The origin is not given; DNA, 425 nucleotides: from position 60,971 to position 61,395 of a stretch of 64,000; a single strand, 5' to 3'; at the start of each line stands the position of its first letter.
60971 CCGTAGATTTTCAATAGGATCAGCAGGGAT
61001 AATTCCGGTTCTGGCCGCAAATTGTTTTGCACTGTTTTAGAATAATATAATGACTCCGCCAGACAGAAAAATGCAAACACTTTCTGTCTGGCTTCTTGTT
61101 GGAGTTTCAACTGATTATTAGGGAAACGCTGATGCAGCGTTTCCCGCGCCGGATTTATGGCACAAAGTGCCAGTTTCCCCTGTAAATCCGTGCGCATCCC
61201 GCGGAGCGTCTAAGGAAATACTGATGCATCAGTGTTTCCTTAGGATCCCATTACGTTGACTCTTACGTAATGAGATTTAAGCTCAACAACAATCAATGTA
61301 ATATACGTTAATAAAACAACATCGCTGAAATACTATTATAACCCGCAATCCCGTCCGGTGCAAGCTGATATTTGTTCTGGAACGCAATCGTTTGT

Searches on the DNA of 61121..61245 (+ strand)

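Call 42: search_dna_similar(query=window:61121-61245:+, collection=plasmids, mode=distant, max_evalue=0.001)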
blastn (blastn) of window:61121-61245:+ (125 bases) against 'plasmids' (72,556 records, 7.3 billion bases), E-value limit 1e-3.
No match.

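Call 43: search_dna_similar(query=window:61121-61245:+, collection=phages, mode=distant, max_evalue=0.001)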
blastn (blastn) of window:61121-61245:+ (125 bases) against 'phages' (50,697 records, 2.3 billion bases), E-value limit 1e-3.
No match.
